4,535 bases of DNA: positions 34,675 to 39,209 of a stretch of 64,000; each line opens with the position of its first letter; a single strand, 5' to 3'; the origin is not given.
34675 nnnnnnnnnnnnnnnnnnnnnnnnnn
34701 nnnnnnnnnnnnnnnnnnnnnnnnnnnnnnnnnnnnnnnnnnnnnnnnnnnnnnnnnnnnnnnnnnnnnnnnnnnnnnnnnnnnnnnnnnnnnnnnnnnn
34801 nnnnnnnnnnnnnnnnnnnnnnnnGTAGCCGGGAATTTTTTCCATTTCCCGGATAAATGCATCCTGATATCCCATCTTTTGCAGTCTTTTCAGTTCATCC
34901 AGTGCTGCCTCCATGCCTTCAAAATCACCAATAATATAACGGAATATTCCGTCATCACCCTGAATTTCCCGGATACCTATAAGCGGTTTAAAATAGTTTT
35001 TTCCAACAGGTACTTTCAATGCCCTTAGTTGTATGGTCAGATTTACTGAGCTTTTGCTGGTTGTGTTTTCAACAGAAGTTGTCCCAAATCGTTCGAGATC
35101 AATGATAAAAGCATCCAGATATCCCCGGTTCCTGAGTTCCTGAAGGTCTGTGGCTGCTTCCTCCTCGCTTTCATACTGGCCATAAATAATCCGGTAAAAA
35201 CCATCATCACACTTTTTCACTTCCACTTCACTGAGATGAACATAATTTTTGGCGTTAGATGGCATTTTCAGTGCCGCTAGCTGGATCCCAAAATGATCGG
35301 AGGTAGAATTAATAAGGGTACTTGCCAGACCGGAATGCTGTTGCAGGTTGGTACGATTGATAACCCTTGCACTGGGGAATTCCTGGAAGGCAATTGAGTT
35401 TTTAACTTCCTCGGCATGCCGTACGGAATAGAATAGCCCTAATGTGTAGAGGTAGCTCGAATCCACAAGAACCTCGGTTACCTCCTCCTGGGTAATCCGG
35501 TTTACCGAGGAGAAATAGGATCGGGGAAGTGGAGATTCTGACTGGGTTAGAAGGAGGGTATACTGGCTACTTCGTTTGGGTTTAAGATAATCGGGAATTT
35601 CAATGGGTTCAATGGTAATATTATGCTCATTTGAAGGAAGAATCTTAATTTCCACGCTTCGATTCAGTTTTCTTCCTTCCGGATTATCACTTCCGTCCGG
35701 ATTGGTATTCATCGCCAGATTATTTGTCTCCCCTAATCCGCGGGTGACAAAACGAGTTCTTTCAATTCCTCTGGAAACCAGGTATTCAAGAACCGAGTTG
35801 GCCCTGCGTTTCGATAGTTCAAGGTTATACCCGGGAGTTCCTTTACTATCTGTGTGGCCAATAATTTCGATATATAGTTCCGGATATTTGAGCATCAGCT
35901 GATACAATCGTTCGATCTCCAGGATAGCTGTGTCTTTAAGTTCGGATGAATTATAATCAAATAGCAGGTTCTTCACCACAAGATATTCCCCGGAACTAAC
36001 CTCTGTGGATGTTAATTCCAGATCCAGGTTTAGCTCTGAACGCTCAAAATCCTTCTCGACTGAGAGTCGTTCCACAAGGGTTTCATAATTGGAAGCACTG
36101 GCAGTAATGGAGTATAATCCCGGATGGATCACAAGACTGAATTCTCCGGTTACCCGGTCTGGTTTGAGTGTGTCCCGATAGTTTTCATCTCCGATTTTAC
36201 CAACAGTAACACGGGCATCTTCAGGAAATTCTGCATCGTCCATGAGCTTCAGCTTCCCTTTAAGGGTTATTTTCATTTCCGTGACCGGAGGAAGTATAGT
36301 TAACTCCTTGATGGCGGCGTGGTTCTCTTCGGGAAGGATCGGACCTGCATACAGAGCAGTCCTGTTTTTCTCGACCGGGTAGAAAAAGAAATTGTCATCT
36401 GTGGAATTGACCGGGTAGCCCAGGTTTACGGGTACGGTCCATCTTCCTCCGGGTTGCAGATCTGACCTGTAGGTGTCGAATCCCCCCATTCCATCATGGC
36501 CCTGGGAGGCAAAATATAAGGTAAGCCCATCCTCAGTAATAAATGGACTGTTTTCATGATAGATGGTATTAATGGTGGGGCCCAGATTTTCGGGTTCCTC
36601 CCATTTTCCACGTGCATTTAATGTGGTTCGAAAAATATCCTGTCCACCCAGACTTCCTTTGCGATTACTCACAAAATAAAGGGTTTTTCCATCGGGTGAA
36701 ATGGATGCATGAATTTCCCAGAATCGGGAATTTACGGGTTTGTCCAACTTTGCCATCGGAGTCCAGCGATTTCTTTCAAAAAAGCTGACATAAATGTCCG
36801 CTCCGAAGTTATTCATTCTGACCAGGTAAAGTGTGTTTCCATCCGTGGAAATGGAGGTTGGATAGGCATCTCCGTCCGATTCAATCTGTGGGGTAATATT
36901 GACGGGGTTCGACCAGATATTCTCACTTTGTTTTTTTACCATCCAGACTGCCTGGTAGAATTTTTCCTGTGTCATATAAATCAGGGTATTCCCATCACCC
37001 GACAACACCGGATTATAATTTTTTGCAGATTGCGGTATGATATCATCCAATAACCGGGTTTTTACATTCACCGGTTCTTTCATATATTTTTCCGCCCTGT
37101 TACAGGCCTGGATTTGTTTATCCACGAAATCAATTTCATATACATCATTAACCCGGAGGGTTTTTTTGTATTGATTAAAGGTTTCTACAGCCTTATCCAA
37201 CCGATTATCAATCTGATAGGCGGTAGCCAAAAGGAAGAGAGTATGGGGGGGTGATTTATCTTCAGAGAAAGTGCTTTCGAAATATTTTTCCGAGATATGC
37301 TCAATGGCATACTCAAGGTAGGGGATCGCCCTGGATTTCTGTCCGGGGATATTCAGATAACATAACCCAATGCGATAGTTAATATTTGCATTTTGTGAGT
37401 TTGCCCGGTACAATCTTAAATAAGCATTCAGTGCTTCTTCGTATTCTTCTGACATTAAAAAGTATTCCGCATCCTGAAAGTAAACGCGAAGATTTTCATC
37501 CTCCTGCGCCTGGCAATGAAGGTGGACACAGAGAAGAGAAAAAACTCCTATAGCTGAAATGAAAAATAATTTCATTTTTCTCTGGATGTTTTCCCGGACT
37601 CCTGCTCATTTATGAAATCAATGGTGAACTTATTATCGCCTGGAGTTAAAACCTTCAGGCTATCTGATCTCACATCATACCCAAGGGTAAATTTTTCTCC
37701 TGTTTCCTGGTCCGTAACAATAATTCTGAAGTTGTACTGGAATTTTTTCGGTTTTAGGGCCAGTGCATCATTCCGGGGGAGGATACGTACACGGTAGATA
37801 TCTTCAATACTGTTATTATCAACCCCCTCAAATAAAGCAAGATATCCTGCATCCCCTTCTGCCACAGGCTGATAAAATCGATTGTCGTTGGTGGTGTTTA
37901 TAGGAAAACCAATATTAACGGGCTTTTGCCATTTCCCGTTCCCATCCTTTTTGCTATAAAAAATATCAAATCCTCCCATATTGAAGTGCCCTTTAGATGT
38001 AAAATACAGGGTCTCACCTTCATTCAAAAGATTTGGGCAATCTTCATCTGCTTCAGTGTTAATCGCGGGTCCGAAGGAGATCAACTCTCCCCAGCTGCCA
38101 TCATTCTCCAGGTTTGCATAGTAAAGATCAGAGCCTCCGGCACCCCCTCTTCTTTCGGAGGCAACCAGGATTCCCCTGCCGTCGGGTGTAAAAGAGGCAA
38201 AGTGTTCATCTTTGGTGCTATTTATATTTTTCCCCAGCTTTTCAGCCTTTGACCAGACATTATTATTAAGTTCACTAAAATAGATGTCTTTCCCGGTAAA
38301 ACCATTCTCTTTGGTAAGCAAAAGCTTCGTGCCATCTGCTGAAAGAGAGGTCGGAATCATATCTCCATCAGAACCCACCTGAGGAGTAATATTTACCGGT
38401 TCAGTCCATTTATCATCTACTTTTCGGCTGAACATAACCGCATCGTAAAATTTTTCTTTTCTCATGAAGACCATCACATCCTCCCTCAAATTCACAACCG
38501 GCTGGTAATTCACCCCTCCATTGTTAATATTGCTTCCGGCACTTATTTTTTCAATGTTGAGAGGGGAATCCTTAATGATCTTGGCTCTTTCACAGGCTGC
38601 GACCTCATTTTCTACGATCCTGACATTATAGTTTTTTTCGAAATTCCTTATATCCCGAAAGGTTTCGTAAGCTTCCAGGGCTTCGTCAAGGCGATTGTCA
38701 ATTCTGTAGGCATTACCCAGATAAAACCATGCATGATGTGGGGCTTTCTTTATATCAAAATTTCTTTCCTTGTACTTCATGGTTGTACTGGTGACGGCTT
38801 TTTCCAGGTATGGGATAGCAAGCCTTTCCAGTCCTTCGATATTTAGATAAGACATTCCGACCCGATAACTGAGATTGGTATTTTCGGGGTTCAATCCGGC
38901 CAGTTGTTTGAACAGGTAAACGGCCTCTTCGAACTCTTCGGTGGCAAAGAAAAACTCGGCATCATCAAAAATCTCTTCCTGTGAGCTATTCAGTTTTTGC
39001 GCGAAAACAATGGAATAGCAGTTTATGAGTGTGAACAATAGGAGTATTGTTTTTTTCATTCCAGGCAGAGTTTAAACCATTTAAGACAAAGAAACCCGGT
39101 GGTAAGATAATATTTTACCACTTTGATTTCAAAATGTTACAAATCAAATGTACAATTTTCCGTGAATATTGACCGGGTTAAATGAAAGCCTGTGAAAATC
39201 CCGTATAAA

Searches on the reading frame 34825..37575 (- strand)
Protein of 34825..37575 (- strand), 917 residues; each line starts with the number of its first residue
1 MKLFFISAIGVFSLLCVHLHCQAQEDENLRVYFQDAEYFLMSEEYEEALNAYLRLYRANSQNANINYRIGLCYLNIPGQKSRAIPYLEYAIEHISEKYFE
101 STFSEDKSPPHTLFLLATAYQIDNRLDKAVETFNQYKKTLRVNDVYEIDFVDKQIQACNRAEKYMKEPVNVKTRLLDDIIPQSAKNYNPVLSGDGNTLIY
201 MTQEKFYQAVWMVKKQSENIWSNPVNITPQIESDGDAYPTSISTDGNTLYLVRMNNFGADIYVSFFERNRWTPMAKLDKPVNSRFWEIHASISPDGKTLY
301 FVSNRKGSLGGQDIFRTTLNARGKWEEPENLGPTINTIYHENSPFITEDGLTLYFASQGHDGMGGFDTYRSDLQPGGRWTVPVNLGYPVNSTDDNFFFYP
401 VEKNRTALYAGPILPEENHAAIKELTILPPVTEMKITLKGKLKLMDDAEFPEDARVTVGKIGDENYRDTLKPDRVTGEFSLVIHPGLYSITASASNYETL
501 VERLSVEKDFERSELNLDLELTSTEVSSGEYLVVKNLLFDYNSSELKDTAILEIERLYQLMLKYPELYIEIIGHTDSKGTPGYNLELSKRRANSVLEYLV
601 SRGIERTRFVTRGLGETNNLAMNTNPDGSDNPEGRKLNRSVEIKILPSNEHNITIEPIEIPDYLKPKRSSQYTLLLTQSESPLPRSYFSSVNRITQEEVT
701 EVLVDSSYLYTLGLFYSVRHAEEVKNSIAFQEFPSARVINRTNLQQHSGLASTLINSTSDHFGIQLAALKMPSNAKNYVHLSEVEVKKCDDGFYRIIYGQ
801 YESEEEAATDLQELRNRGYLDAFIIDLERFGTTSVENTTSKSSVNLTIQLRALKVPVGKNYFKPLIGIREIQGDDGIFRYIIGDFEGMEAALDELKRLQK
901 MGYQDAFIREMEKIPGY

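Call 17: search_protein_families(library=pfam, proteins=[window:34825-37575:-], max_evalue=0.001)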
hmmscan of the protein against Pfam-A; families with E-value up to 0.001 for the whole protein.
window:34825-37575:- (917 aa): 5 families
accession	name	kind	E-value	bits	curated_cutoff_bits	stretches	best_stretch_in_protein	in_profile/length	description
PF00691.25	OmpA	-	1.2e-18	67.6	27.2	1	538-628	1-93/98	OmpA family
PF07676.18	PD40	-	9.3e-17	60.9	20.9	1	280-315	4-37/38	WD40-like Beta Propeller Repeat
PF05036.18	SPOR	-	2.1e-14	54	21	1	759-825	2-75/76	SPOR domain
PF13432.12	TPR_16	-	0.00037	21.3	32.7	0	41-91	9-58/65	Tetratricopeptide repeat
PF13424.12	TPR_12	-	0.00047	20.7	30.1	0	31-92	12-73/77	Tetratricopeptide repeat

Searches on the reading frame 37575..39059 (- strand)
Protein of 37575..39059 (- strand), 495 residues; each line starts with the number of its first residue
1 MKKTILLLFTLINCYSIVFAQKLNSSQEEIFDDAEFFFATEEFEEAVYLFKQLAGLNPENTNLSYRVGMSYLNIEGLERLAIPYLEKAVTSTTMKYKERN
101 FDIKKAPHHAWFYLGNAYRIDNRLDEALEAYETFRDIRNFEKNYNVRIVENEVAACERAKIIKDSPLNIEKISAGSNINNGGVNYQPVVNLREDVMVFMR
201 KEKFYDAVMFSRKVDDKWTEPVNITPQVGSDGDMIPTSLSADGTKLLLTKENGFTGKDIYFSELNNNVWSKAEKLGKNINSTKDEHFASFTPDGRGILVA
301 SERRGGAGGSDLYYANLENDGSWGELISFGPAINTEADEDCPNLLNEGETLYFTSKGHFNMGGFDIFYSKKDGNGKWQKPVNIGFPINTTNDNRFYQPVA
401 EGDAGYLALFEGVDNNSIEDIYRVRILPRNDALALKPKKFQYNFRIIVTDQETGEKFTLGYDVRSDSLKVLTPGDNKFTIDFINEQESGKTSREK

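Call 4: search_protein_families(library=pfam, proteins=[window:37575-39059:-], max_evalue=0.1)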
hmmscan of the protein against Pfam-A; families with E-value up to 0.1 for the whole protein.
window:37575-39059:- (495 aa): 9 families
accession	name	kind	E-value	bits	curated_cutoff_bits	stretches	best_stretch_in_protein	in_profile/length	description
PF07676.18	PD40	-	4.2e-11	42.9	20.9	2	275-313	1-37/38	WD40-like Beta Propeller Repeat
PF07719.23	TPR_2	-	4.7e-06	26.7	27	1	110-133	3-26/34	Tetratricopeptide repeat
PF13432.12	TPR_16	-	4.5e-05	24.2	32.7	1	108-134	31-57/65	Tetratricopeptide repeat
PF00515.34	TPR_1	-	5.4e-05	23.3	27.8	1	110-132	3-25/34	Tetratricopeptide repeat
PF13414.12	TPR_11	-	0.00026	21.1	26.8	0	115-132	1-18/42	TPR repeat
PF13428.12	TPR_14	-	0.002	19.1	23.5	0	109-134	2-27/44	Tetratricopeptide repeat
PF13181.12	TPR_8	-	0.0042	17.6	25.7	0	109-132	2-25/34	Tetratricopeptide repeat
PF13174.12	TPR_6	-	0.034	15.3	26.3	0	110-135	2-27/33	Tetratricopeptide repeat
PF14559.12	TPR_19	-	0.077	13.8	25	0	39-66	3-30/68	Tetratricopeptide repeat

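Call 7: search_protein_families(library=ncbifam, proteins=[window:37575-39059:-], max_evalue=1)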
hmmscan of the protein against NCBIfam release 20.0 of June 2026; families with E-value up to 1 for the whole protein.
window:37575-39059:- (495 aa): 7 families
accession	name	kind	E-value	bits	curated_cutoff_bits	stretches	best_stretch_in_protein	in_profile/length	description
NF053607.1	CHU_0125_OmpA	equivalog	4.2e-35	121.4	620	1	23-424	15-410/639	CHU_0125 family OmpA-like outer membrane integrity protein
NF052230.1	T9SS_PorE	exception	3e-30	105.1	600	1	5-393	4-386/648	PorE family type IX secretion system protein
NF040959.1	MamA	equivalog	3.6e-05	23.3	200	1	38-138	82-169/204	magnetosome protein MamA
TIGR02800.1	propeller_TolB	equivalog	0.0012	17.9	343.15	1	277-356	228-298/418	Tol-Pal system beta propeller repeat protein TolB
TIGR02552.1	LcrH_SycD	equivalog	0.032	13.9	104.8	1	26-72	17-63/136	SycD/LcrH family type III secretion system chaperone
TIGR02917.1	PEP_TPR_lipo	equivalog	0.034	12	312.2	1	39-90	375-425/899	XrtA/PEP-CTERM system TPR-repeat protein PrsT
TIGR03302.1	OM_YfiO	subfamily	0.13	11.7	81.4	1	5-58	8-64/239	outer membrane protein assembly factor BamD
